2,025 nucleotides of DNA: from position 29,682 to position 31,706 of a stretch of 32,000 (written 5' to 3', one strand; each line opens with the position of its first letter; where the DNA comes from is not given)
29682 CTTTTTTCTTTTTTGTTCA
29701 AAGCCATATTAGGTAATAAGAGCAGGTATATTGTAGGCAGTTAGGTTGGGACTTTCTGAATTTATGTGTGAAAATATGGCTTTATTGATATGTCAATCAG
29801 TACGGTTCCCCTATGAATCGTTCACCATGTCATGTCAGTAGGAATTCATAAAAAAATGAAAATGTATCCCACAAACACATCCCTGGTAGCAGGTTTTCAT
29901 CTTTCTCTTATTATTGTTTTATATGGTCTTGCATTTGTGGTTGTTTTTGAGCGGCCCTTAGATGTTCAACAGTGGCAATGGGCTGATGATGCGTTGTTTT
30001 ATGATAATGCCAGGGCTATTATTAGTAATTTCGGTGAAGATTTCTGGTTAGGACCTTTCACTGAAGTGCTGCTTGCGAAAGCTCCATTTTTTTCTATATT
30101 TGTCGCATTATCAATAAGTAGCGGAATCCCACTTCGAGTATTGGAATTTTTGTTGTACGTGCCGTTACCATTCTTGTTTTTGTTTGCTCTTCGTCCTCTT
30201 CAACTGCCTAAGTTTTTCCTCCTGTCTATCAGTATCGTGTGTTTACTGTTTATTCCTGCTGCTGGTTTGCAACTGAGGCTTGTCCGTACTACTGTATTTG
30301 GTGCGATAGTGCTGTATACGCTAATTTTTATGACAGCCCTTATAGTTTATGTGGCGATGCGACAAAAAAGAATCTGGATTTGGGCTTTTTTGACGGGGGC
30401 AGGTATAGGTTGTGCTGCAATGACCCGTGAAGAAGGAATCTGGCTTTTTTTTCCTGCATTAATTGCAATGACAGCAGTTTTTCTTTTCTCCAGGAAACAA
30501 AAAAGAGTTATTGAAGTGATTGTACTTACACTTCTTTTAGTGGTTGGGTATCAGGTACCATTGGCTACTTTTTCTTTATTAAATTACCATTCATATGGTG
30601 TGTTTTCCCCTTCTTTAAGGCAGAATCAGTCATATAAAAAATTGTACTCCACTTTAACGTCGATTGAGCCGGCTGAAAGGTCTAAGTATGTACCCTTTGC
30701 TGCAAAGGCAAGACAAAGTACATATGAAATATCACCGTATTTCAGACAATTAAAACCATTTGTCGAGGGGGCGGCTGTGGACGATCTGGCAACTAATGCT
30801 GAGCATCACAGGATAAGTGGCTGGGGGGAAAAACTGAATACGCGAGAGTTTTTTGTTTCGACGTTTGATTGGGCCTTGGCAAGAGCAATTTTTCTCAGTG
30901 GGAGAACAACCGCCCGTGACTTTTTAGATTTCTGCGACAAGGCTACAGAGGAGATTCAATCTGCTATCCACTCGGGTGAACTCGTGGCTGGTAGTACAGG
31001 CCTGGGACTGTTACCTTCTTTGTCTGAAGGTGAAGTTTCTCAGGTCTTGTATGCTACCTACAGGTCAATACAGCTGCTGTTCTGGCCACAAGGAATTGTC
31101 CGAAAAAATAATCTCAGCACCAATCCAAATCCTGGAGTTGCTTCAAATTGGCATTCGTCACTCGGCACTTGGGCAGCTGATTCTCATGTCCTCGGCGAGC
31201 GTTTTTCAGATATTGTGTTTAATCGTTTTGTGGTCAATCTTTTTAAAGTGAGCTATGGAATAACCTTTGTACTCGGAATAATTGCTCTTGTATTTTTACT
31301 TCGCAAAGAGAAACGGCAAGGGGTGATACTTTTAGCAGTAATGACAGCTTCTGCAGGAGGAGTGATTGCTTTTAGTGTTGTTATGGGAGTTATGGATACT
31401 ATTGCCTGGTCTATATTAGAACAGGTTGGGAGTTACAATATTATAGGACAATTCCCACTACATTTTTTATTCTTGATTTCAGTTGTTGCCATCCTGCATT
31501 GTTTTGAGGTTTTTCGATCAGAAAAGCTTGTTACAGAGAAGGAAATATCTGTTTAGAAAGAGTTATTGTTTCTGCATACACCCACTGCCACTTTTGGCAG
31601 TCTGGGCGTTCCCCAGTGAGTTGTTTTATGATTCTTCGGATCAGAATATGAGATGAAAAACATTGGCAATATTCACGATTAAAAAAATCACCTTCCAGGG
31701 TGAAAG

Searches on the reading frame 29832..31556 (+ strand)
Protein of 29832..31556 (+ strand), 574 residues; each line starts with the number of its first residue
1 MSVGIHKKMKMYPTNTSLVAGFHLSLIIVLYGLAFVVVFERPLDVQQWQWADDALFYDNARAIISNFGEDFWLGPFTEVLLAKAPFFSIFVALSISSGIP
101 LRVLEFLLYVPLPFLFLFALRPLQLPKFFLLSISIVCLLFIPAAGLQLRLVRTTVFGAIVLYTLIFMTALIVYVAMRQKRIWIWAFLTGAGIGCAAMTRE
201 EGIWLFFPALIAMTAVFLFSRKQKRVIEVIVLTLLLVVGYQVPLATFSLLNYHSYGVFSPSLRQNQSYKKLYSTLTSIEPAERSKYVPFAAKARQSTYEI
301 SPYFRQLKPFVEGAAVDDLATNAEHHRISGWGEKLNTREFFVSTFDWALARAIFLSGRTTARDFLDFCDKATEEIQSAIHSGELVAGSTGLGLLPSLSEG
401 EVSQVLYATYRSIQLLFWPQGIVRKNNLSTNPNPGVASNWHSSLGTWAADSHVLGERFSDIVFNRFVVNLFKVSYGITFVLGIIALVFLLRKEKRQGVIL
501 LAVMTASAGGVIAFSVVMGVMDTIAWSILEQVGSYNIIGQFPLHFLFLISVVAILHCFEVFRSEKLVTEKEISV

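Call 7: search_protein_families(library=pfam, proteins=[window:29832-31556:+], max_evalue=0.001)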
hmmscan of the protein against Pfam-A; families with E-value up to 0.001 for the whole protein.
window:29832-31556:+ (574 aa): 0 families

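Call 9: search_protein_families(library=pfam, proteins=[window:29832-31556:+], max_evalue=10)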
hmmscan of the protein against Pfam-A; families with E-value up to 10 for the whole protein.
window:29832-31556:+ (574 aa): 3 families
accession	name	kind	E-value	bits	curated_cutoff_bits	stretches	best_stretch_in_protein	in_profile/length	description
PF19529.4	DUF6057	-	1.7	7.8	29.8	1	135-250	100-209/569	Family of unknown function (DUF6057)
PF05140.19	ResB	-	3.8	6.7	24.6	1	152-186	426-460/486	ResB-like family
PF13231.12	PMT_2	-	5.7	7.6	26.1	1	88-237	11-152/160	Dolichyl-phosphate-mannose-protein mannosyltransferase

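Call 52: search_protein_families(library=ncbifam, proteins=[window:29832-31556:+], max_evalue=0.001)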
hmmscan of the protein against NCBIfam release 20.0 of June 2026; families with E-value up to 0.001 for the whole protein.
window:29832-31556:+ (574 aa): 0 families

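Call 62: find_encoding_contigs(protein=window:29832-31556:+, flank=10000, max_places=2)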
Protein window:29832-31556:+ (574 aa): 1 contig read that carries it; 1 place shown.
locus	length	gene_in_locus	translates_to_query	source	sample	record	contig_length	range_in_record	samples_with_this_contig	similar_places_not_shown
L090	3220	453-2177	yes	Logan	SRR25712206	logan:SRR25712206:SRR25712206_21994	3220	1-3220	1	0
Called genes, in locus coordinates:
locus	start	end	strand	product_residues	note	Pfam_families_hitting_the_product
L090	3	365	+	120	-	?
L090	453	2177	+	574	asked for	-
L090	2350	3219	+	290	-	?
